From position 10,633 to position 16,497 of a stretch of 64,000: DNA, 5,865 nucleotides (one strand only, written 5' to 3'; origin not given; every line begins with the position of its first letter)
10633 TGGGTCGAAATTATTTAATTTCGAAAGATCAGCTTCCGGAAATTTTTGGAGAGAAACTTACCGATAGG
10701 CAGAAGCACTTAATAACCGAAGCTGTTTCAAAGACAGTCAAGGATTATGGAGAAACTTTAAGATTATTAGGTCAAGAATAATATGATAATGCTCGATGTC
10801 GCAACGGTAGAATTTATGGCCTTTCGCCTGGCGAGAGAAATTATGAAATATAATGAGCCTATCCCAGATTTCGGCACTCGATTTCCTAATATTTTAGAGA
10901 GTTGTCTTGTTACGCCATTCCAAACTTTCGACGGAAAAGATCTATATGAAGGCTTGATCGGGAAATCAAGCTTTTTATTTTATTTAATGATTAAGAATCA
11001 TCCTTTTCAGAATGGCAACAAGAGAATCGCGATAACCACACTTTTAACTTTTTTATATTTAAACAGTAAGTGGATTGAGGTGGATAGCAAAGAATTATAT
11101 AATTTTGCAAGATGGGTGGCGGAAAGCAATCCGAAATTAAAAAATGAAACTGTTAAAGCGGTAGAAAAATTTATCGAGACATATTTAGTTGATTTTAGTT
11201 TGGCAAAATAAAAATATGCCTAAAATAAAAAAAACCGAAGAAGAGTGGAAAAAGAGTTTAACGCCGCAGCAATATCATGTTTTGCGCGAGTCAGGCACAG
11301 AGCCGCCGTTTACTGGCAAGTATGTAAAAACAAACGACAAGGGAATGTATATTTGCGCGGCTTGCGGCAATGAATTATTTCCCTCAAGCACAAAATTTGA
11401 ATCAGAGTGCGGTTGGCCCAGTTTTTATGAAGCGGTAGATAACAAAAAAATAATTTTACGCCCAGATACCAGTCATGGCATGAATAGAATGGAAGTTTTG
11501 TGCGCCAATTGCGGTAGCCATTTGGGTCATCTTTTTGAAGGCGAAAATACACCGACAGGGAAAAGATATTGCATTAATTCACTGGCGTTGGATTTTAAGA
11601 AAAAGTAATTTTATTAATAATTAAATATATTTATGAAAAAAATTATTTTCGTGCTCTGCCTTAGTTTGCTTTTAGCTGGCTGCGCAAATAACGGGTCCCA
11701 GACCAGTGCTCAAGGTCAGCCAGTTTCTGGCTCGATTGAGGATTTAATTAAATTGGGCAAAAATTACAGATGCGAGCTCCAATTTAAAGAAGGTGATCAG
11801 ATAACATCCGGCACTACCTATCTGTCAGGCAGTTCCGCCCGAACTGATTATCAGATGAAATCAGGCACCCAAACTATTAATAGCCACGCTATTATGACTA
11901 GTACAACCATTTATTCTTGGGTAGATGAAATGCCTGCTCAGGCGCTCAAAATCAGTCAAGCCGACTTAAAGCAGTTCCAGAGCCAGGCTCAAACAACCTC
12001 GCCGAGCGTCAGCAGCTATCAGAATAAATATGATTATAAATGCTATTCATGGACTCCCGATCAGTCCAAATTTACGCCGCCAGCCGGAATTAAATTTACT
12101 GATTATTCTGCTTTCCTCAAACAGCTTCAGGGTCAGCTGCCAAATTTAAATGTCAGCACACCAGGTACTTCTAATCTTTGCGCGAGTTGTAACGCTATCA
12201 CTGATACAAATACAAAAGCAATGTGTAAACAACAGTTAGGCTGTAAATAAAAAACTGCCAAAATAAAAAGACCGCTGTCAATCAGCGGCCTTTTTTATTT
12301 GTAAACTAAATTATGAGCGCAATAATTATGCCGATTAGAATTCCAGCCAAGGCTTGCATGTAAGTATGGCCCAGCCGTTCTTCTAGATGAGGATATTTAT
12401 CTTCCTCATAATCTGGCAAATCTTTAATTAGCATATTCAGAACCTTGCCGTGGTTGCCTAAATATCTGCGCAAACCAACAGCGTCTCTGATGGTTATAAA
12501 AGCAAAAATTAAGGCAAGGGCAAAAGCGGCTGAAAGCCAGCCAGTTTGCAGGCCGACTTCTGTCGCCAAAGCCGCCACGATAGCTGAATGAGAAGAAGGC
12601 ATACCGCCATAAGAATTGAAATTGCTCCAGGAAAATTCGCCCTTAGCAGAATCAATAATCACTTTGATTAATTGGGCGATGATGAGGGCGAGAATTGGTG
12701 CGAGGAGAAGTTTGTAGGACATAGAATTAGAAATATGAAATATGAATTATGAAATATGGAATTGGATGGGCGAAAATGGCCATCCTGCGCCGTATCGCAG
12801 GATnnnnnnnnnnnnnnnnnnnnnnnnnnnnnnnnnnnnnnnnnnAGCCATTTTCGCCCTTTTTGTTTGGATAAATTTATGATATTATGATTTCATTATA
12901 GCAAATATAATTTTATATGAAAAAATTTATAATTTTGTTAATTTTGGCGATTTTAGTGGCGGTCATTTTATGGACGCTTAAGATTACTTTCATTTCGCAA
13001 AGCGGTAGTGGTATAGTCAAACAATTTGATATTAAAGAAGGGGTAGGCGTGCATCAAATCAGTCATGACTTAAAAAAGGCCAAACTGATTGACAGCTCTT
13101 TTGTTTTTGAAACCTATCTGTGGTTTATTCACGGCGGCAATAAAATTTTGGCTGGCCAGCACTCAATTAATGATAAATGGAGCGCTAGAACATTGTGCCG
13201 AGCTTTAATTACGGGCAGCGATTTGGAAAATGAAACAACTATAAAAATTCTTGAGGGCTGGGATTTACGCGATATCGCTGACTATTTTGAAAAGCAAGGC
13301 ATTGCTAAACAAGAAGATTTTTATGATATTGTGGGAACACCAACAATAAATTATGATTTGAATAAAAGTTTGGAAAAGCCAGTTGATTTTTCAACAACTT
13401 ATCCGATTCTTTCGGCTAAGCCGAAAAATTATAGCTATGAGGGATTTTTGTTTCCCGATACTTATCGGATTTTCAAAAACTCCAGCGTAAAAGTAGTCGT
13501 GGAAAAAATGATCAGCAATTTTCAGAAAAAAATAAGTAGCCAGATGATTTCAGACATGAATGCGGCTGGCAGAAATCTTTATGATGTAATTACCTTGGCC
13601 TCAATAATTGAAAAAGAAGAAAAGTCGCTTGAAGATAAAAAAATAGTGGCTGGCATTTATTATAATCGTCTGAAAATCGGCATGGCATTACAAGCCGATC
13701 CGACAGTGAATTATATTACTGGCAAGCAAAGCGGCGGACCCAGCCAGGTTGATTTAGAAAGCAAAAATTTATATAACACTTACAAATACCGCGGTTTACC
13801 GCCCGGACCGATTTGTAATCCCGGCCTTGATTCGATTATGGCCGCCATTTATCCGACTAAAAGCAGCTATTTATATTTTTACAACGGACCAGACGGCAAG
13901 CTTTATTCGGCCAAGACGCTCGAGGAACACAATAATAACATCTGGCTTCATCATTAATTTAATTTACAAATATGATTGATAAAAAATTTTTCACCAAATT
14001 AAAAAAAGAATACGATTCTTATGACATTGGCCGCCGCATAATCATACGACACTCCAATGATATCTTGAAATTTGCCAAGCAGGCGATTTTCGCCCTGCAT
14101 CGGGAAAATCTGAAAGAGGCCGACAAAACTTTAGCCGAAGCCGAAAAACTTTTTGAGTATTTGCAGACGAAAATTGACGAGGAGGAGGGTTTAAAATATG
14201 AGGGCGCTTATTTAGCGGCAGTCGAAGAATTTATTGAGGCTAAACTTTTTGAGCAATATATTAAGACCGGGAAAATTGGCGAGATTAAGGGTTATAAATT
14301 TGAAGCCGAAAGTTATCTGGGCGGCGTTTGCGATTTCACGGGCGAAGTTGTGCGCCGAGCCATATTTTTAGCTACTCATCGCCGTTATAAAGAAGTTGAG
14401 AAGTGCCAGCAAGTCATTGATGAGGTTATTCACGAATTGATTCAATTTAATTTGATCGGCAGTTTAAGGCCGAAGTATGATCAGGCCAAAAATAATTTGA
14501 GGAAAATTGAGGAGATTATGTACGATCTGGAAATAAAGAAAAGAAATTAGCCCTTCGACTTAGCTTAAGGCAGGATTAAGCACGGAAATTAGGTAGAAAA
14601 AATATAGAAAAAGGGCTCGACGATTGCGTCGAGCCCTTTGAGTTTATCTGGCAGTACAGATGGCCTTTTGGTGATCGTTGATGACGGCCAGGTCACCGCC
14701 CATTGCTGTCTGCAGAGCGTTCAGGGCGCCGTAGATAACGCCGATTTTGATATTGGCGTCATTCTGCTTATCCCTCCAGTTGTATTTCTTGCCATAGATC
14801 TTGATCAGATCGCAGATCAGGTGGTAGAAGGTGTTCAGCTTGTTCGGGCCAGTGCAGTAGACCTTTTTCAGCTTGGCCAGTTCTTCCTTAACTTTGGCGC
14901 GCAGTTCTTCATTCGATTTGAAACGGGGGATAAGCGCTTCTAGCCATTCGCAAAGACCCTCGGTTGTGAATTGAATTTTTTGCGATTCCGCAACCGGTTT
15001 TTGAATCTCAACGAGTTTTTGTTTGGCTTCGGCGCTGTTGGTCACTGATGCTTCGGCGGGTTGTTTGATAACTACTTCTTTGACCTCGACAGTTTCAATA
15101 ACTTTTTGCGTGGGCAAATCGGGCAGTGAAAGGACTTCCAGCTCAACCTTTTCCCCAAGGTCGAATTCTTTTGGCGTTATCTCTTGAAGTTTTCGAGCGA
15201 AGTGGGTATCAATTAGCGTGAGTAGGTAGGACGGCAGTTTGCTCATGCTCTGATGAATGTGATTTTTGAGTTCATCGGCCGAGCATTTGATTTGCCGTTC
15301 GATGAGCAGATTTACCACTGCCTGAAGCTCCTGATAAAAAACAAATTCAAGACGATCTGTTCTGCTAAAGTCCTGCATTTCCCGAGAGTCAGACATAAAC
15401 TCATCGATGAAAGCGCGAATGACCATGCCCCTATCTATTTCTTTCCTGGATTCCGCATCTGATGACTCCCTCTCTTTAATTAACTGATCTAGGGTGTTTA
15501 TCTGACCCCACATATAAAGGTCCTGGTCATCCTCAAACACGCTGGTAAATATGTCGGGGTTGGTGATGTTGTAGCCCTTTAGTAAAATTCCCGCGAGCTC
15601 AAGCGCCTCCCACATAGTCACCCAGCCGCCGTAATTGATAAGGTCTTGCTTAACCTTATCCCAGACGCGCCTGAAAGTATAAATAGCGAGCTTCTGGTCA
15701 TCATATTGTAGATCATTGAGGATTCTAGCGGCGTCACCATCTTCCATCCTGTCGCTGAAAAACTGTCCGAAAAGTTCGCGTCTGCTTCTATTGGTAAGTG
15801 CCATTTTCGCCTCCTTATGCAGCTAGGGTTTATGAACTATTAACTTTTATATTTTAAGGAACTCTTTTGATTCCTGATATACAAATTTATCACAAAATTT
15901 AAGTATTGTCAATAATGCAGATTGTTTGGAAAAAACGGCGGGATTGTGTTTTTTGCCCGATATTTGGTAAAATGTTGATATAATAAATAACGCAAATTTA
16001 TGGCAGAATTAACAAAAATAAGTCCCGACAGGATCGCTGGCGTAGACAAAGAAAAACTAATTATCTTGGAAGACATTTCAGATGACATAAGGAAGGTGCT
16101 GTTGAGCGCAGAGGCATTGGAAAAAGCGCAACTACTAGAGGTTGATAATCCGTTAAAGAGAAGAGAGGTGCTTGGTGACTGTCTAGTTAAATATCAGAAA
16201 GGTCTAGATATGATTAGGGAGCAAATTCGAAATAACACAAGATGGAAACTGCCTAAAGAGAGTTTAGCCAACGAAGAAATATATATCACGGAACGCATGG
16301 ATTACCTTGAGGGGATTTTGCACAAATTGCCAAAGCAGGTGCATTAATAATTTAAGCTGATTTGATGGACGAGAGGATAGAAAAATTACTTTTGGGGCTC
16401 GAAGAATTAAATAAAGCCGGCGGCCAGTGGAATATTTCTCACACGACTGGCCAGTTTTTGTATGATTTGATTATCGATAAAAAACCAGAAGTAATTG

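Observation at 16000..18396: Radical SAM/SPASM enzyme with adjacent small proteins and an O-methyltransferase: candidate peptide- or cofactor-modification cluster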

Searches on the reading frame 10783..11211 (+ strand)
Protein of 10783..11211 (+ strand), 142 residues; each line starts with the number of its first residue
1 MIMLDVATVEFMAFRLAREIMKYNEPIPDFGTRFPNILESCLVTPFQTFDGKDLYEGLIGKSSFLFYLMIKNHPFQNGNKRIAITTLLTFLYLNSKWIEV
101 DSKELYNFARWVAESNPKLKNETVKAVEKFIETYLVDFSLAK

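Call 84: search_protein_families(library=pfam, proteins=[window:10783-11211:+], max_evalue=0.0001)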
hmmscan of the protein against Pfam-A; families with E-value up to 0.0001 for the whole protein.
window:10783-11211:+ (142 aa): 1 family
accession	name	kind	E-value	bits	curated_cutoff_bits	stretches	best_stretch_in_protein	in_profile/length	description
PF02661.23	Fic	-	5.9e-09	37.1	24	1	26-91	20-93/93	Fic/DOC family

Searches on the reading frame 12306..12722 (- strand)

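Call 84: search_protein_families(library=pfam, proteins=[window:12306-12722:-], max_evalue=0.0001)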
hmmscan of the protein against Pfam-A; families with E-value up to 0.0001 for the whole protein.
window:12306-12722:- (138 aa): 1 family
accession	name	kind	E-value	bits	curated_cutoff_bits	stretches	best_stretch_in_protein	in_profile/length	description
PF02681.20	DUF212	-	1e-39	136.1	26.5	1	4-134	4-126/126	Divergent PAP2 family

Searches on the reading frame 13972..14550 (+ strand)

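Call 3: search_protein_families(library=pfam, proteins=[window:13972-14550:+], max_evalue=0.01)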
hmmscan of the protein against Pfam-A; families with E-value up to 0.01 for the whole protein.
window:13972-14550:+ (192 aa): 2 families
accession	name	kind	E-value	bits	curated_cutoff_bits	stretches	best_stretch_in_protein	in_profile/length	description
PF01997.21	Translin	-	3.6e-22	79.8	25.9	1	22-189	4-204/205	Translin family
PF02561.19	FliS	-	0.0012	19.6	26.7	1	27-97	21-90/115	Flagellar protein FliS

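Call 4: search_protein_families(library=ncbifam, proteins=[window:13972-14550:+], max_evalue=0.01)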
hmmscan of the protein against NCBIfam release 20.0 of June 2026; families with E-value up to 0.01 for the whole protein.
window:13972-14550:+ (192 aa): 6 families
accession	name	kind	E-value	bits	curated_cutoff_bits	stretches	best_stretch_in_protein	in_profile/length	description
NF011161.0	PRK14562.1-6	equivalog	2.5e-25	88.9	228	1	7-190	18-204/218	haloacid dehalogenase superfamily protein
NF011157.0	PRK14562.1-2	equivalog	3.9e-17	62.7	238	1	8-187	6-185/191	haloacid dehalogenase superfamily protein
NF011160.0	PRK14562.1-5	equivalog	6.3e-15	55.2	291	1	9-159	10-160/213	haloacid dehalogenase superfamily protein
NF011158.0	PRK14562.1-3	equivalog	1.8e-11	44.2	359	1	8-174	7-181/210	haloacid dehalogenase superfamily protein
NF011156.0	PRK14562.1-1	equivalog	2.4e-06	27.8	308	1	20-186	26-192/200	haloacid dehalogenase superfamily protein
NF011159.0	PRK14562.1-4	equivalog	4.1e-06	26.6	269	1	18-178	16-175/198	haloacid dehalogenase superfamily protein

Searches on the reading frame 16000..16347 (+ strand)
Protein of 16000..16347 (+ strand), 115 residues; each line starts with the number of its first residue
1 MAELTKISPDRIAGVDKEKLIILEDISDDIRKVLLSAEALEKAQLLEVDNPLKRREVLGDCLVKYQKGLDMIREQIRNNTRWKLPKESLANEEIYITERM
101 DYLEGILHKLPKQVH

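Call 3: search_protein_families(library=pfam, proteins=[window:16000-16347:+], max_evalue=0.01)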
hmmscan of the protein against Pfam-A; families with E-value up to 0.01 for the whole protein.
window:16000-16347:+ (115 aa): 0 families

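Call 4: search_protein_families(library=ncbifam, proteins=[window:16000-16347:+], max_evalue=0.01)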
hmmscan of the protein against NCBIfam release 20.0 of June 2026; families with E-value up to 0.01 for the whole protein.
window:16000-16347:+ (115 aa): 0 families

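Call 62: search_protein_families(library=padloc, proteins=[window:16000-16344:+], max_evalue=0.001)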
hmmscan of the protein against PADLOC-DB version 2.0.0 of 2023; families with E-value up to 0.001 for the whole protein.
window:16000-16344:+ (115 aa): 0 families
